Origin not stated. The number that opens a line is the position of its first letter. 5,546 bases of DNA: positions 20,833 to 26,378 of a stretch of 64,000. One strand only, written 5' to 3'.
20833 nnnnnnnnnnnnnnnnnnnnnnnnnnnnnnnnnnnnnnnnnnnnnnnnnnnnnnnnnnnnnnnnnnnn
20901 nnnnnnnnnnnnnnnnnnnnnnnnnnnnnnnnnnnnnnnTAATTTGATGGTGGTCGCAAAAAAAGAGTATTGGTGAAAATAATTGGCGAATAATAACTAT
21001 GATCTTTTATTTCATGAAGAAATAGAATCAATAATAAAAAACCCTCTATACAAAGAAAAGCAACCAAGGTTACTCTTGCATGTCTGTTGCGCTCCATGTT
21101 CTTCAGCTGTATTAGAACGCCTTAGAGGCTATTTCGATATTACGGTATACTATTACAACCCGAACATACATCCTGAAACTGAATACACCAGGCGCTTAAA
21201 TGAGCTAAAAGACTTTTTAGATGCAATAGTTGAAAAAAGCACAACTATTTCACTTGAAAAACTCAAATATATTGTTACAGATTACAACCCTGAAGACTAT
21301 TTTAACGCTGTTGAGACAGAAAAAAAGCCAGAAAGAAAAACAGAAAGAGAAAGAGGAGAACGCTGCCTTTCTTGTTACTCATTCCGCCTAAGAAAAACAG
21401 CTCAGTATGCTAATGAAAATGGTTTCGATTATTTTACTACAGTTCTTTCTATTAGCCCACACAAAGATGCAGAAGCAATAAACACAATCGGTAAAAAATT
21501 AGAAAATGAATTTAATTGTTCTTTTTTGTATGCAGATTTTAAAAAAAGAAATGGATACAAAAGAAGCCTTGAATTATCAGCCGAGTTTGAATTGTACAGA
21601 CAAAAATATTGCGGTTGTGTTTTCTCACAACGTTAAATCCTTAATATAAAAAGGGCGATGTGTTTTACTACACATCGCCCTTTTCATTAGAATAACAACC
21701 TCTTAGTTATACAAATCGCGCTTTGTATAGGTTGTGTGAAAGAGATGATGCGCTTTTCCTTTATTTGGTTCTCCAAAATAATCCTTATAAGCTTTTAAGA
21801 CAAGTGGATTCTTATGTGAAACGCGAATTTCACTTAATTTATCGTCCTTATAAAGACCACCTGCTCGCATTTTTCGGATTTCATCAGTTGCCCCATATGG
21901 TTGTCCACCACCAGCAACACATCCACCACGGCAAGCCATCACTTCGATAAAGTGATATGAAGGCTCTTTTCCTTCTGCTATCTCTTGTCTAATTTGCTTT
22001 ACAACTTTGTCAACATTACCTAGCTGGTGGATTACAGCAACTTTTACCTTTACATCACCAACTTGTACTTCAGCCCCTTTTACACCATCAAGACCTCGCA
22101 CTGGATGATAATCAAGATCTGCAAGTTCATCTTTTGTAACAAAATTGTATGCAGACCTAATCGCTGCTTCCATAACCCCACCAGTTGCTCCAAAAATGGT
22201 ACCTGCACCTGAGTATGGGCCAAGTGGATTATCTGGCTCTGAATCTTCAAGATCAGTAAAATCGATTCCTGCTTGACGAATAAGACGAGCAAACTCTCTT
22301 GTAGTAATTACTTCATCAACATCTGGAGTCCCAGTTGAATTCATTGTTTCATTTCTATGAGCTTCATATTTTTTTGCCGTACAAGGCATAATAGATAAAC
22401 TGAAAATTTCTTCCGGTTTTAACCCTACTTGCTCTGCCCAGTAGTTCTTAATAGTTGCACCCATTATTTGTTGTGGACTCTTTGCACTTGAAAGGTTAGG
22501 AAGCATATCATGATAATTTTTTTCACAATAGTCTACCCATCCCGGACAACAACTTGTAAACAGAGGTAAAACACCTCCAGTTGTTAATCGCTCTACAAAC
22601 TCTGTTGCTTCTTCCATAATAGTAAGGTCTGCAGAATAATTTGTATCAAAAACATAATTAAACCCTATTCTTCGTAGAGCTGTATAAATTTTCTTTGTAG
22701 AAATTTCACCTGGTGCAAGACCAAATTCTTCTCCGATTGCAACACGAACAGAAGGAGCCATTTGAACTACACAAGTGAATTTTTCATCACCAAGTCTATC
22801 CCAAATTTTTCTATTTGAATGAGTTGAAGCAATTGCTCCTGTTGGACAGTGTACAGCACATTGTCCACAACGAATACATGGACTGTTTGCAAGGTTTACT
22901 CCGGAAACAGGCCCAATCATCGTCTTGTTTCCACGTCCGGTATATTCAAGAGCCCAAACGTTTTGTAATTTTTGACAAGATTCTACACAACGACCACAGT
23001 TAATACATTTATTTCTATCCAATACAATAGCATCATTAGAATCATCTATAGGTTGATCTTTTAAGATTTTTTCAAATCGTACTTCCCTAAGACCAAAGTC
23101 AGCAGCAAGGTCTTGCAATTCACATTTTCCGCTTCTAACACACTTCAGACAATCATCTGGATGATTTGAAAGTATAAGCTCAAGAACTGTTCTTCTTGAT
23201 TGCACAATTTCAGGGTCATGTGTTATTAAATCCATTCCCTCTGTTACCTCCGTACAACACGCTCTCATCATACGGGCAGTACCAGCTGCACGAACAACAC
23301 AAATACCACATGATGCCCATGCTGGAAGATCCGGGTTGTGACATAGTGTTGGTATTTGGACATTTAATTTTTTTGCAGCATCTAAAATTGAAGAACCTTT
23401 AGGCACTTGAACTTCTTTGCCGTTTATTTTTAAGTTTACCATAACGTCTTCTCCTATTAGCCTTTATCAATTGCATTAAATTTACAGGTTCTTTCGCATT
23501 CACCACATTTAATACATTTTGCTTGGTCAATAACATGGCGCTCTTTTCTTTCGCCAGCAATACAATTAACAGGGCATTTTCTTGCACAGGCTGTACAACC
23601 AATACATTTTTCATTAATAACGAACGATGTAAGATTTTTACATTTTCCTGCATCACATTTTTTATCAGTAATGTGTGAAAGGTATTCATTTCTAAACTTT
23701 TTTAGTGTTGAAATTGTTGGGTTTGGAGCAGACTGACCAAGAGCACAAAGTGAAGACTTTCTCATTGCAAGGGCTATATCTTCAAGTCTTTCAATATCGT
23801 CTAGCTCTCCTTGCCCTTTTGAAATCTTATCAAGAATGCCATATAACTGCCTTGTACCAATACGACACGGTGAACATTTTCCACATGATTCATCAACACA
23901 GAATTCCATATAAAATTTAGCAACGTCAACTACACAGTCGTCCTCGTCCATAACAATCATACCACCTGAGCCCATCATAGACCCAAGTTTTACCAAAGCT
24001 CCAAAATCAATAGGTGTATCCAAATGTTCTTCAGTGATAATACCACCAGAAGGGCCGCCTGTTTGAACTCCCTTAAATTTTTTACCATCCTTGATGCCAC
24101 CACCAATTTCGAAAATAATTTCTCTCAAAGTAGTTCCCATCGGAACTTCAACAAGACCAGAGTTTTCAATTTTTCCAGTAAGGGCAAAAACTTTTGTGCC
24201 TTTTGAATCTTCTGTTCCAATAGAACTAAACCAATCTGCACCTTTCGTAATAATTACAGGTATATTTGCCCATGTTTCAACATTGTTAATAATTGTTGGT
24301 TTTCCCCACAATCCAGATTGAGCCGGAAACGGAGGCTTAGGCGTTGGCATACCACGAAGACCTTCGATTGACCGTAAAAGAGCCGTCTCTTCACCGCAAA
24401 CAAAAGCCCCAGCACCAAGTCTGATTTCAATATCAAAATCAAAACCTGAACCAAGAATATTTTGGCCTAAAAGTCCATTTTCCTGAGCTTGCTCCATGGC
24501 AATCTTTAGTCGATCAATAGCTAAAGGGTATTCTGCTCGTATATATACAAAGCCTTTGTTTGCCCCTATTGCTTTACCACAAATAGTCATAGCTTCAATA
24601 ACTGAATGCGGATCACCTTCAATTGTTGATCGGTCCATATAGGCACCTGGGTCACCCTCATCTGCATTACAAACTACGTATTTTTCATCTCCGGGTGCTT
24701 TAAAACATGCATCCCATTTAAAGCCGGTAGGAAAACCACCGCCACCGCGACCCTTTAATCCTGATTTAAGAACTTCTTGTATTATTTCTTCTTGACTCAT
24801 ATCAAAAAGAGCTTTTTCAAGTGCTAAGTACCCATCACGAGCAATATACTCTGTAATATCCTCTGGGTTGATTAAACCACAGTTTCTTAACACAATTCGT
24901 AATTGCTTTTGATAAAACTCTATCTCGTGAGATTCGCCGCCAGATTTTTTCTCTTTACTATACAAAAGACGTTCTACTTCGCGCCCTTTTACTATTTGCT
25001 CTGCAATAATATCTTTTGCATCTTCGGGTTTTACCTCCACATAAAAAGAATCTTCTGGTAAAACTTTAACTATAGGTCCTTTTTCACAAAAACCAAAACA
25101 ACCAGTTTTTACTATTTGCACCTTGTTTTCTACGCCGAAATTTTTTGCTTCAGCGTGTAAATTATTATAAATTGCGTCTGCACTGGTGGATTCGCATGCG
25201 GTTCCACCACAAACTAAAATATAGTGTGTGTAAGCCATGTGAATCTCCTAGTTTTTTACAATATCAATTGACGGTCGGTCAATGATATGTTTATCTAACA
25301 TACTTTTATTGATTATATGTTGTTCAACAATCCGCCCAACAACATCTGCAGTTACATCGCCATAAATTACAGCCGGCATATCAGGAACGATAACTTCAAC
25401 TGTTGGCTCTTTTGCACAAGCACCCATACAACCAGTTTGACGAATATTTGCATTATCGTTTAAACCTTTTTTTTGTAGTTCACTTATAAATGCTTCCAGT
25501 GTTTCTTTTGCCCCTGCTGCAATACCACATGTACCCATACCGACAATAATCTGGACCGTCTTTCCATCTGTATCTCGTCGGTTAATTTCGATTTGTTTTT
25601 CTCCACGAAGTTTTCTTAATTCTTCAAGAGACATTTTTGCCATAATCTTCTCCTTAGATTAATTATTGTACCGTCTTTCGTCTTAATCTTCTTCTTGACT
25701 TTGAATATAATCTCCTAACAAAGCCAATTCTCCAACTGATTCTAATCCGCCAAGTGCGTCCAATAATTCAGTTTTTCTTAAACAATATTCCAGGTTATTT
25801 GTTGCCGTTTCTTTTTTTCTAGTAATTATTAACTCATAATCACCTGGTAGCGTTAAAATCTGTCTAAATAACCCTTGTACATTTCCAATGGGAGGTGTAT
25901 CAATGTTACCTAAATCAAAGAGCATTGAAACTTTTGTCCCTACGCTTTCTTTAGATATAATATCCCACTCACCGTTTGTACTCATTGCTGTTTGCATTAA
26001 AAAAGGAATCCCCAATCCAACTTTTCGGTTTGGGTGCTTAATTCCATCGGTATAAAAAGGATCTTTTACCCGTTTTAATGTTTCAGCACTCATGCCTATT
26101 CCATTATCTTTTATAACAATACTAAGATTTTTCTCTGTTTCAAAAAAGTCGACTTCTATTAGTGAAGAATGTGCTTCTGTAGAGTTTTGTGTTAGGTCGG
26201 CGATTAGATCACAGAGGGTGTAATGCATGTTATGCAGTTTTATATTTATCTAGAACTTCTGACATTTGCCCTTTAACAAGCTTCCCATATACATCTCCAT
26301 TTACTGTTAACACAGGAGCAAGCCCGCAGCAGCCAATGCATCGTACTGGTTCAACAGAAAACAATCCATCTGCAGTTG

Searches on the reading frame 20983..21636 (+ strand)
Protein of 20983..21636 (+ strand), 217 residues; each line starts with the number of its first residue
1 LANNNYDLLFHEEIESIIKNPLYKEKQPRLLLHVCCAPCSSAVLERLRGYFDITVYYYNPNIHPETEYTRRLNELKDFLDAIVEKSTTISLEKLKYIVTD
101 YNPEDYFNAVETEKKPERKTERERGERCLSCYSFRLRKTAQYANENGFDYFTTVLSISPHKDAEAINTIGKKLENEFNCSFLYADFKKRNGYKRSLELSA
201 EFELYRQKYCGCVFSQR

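Call 88: search_protein_families(library=pfam, proteins=[window:20983-21636:+], max_evalue=0.00001)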
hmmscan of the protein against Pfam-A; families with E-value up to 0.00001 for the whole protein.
window:20983-21636:+ (217 aa): 1 family
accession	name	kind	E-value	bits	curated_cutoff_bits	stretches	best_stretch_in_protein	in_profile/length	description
PF02677.20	QueH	-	7.3e-66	222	23.5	1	30-217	1-174/175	Epoxyqueuosine reductase QueH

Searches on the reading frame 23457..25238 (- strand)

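Call 88: search_protein_families(library=pfam, proteins=[window:23457-25238:-], max_evalue=0.00001)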
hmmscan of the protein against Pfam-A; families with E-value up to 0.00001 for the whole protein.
window:23457-25238:- (593 aa): 6 families
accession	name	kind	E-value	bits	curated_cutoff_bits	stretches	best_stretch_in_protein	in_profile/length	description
PF01512.22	Complex1_51K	-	1.1e-44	152.4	31.2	1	157-327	2-149/150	Nuo51 FMN-binding domain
PF10589.14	NADH_4Fe-4S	-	3.3e-32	110.6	23.5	1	438-522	1-85/85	NADH-ubiquinone oxidoreductase-F iron-sulfur binding region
PF00037.32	Fer4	-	1.3e-08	34.7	21.1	1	569-591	2-24/24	4Fe-4S binding domain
PF01257.25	2Fe-2S_thioredx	-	9.2e-08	32.5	24.8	1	5-80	66-143/145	Thioredoxin-like [2Fe-2S] ferredoxin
PF10531.15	SLBB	-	2.5e-06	27.6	27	1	350-400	1-54/55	SLBB domain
PF12838.12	Fer4_7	-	3.2e-06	27.9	27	1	544-589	1-52/52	4Fe-4S dicluster domain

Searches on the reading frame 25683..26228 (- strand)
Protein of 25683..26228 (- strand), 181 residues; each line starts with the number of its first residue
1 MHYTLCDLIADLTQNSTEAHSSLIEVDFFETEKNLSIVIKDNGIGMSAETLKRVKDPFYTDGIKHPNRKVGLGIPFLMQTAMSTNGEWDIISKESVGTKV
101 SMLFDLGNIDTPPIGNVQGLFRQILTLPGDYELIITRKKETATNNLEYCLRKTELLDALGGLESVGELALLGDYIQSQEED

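Call 88: search_protein_families(library=pfam, proteins=[window:25683-26228:-], max_evalue=0.00001)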
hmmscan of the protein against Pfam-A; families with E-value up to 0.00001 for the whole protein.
window:25683-26228:- (181 aa): 2 families
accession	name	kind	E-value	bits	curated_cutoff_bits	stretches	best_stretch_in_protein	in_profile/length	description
PF02518.31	HATPase_c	-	3.4e-11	44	26.4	1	6-106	7-109/111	Histidine kinase-, DNA gyrase B-, and HSP90-like ATPase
PF13589.12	HATPase_c_3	-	3.5e-08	34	25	1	5-54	3-53/137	Histidine kinase-, DNA gyrase B-, and HSP90-like ATPase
